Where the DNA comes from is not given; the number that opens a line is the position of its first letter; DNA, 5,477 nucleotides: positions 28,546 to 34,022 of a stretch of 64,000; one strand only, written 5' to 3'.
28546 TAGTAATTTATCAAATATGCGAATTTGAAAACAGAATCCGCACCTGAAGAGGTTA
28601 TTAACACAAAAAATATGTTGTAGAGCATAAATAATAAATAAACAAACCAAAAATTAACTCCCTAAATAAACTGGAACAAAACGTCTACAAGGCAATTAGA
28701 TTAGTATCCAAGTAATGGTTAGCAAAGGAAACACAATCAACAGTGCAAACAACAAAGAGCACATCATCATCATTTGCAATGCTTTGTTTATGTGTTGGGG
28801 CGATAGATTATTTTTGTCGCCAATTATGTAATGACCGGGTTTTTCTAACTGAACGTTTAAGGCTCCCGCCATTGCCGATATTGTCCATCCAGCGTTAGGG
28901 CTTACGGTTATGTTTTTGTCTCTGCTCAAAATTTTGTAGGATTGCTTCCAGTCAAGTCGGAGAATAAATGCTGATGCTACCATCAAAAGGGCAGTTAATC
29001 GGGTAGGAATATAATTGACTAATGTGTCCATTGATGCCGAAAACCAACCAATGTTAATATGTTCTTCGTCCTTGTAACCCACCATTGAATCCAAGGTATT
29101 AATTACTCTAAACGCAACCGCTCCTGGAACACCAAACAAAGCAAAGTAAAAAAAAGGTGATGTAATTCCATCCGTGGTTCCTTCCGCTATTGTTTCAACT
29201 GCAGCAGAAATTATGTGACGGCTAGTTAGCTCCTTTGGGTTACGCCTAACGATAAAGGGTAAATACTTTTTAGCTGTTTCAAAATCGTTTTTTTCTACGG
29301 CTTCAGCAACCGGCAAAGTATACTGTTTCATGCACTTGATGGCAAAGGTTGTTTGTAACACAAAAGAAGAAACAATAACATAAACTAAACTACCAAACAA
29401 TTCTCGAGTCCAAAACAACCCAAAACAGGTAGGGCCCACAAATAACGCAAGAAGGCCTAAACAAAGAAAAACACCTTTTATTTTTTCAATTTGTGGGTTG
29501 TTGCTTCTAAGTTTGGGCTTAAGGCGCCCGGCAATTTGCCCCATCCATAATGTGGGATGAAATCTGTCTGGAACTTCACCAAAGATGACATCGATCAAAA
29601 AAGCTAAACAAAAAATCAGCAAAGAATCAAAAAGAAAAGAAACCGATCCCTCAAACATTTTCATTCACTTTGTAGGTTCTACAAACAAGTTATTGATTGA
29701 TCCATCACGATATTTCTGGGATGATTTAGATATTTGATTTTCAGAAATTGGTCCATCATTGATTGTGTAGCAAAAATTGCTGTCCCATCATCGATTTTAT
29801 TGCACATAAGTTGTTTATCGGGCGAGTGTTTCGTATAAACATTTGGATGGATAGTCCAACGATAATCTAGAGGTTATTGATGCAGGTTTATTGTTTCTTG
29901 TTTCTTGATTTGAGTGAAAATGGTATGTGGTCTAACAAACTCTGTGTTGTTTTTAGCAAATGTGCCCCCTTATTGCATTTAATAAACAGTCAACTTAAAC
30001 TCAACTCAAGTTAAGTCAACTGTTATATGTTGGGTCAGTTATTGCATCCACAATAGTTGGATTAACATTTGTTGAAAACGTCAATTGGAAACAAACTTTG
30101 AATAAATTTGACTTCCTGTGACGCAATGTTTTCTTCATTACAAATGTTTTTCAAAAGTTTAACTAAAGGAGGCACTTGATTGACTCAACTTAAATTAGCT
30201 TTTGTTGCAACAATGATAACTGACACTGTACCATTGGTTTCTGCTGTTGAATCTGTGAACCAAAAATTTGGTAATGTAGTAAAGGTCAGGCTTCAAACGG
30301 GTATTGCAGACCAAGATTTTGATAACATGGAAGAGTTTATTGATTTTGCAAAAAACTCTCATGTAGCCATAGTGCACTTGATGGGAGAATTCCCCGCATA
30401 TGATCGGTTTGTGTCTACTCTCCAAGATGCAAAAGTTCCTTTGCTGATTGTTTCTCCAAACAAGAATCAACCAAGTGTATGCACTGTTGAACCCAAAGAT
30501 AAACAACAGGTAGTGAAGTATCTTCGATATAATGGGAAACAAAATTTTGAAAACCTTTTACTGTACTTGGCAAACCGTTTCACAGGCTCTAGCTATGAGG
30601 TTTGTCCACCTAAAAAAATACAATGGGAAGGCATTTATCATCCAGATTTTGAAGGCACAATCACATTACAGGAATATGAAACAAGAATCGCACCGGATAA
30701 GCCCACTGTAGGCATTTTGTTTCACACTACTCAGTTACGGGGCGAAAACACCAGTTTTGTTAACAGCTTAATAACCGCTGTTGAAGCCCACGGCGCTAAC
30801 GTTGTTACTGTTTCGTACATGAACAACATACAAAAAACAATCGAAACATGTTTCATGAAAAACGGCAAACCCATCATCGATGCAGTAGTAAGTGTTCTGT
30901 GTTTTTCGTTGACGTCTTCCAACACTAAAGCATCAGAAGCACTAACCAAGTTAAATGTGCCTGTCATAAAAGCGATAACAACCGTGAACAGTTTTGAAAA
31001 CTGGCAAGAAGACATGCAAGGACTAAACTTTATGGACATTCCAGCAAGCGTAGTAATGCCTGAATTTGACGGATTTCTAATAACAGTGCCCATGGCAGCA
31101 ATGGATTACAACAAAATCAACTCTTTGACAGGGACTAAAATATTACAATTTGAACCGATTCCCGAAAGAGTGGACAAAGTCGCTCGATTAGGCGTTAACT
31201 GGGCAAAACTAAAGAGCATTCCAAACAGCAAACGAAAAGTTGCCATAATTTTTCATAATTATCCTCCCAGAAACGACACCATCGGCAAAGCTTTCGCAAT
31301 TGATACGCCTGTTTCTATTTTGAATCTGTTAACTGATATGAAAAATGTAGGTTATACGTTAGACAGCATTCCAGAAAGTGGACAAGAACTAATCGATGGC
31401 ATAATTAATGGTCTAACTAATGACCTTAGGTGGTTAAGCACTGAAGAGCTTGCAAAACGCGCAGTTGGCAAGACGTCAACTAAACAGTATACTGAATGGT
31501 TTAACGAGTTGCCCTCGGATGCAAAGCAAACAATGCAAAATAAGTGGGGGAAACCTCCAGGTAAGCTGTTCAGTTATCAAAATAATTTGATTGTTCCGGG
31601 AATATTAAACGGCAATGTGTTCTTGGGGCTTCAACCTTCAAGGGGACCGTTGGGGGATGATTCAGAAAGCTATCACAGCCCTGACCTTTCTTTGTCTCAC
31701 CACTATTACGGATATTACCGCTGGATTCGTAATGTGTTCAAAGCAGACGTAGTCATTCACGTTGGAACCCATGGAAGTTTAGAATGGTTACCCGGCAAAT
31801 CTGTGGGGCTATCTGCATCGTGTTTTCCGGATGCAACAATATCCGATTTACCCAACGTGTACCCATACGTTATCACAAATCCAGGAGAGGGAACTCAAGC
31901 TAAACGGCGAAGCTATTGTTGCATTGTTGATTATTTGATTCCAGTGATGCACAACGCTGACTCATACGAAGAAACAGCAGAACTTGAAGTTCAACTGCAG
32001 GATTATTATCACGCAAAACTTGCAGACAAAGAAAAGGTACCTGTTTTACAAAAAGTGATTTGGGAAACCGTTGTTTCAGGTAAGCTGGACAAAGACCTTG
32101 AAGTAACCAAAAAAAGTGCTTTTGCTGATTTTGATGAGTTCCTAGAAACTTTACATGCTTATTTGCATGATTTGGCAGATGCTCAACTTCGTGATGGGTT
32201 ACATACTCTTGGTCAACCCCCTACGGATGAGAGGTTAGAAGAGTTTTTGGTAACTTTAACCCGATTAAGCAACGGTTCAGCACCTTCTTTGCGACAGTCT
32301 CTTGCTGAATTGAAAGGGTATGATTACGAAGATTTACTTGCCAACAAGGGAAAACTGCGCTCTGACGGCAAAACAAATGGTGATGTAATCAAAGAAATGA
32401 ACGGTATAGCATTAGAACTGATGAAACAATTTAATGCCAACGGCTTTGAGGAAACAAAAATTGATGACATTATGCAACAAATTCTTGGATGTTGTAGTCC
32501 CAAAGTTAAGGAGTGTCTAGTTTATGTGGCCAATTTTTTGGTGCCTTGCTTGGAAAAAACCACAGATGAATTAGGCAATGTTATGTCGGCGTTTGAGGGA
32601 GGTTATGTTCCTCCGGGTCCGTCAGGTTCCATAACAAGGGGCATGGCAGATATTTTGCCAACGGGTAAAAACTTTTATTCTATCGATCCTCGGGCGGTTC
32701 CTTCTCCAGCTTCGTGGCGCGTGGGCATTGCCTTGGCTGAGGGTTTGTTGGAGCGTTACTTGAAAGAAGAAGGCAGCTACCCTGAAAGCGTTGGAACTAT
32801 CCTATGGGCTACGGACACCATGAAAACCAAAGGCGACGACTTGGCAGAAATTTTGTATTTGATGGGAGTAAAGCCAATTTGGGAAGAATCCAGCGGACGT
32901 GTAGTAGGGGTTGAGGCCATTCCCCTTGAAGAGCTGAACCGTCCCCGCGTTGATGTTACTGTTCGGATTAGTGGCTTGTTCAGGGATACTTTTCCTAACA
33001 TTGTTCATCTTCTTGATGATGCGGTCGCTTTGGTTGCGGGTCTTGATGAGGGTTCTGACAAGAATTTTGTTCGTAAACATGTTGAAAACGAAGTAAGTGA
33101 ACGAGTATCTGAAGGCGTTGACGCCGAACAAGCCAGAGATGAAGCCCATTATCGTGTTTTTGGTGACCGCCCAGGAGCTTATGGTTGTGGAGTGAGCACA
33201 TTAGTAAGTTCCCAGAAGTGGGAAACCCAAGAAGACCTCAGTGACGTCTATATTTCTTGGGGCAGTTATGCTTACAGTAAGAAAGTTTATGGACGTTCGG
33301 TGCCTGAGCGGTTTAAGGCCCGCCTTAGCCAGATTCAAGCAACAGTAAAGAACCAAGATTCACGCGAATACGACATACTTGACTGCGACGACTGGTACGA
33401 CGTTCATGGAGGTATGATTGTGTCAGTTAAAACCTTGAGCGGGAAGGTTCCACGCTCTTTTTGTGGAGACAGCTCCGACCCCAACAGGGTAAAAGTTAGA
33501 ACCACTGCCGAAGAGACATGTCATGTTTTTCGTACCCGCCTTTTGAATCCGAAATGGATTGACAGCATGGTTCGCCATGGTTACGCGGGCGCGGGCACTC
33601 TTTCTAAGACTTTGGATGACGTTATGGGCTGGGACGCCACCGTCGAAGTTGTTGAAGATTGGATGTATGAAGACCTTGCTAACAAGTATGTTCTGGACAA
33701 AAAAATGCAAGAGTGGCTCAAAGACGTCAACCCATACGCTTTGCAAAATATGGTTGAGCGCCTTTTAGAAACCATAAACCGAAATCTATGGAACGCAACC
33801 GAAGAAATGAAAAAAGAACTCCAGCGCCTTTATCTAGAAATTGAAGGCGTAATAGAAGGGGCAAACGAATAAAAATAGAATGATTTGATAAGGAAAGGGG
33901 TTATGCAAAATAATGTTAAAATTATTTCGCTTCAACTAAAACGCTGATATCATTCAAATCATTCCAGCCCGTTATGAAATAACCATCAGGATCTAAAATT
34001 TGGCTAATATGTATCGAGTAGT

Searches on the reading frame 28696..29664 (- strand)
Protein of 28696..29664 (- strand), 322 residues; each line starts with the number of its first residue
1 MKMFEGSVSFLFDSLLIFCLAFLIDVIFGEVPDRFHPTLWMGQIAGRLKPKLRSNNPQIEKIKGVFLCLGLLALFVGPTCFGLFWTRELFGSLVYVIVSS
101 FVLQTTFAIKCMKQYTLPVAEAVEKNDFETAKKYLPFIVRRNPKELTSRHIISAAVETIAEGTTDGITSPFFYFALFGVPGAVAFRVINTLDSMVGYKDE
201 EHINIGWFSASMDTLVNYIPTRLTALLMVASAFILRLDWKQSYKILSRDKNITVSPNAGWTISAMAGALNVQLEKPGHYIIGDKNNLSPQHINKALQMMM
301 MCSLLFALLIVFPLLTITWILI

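Call 32: search_protein_families(library=pfam, proteins=[window:28696-29664:-], max_evalue=0.00001)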
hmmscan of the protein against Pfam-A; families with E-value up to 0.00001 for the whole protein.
window:28696-29664:- (322 aa): 1 family
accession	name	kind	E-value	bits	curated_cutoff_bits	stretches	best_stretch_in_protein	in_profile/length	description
PF03186.18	CobD_Cbib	-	5.2e-85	285.6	34.4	1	19-299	2-282/282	CobD/Cbib protein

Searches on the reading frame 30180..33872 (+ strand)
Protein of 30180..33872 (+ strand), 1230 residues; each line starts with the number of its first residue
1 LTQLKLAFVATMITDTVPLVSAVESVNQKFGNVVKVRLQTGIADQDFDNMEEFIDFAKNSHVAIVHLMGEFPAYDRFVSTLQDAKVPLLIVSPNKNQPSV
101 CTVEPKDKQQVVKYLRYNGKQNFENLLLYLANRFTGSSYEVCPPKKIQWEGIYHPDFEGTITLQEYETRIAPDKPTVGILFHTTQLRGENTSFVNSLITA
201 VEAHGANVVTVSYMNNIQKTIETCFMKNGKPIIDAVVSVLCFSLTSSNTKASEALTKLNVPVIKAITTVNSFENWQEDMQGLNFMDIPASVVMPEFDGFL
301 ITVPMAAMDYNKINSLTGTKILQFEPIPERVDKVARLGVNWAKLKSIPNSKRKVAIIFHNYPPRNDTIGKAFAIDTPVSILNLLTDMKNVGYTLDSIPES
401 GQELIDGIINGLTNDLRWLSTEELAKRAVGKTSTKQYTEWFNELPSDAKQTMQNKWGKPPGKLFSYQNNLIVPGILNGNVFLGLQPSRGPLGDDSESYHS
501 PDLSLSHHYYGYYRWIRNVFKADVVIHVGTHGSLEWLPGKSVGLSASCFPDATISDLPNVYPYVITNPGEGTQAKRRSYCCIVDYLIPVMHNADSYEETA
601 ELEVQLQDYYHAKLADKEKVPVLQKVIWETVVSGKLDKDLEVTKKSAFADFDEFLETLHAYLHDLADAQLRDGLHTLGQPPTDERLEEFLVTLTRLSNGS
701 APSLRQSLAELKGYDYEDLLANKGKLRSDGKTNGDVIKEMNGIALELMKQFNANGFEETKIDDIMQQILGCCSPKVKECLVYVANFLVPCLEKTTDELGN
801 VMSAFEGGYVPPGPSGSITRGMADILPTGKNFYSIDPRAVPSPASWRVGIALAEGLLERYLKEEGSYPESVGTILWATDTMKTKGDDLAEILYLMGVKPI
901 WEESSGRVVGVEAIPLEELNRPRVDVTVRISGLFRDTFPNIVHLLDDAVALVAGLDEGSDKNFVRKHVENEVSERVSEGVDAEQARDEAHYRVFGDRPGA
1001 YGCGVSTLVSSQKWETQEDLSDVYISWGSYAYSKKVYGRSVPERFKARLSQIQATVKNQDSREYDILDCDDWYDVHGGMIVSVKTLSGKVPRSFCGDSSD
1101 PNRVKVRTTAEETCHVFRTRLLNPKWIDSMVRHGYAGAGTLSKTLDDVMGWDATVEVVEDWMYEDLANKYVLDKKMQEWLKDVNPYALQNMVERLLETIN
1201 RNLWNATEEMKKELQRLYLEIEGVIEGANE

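Call 32: search_protein_families(library=pfam, proteins=[window:30180-33872:+], max_evalue=0.00001)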
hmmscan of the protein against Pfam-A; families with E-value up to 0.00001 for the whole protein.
window:30180-33872:+ (1230 aa): 1 family
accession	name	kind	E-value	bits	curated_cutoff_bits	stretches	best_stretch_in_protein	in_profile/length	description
PF02514.21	CobN-Mg_chel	-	0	1356.4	24.5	1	113-1210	2-1089/1090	CobN/Magnesium Chelatase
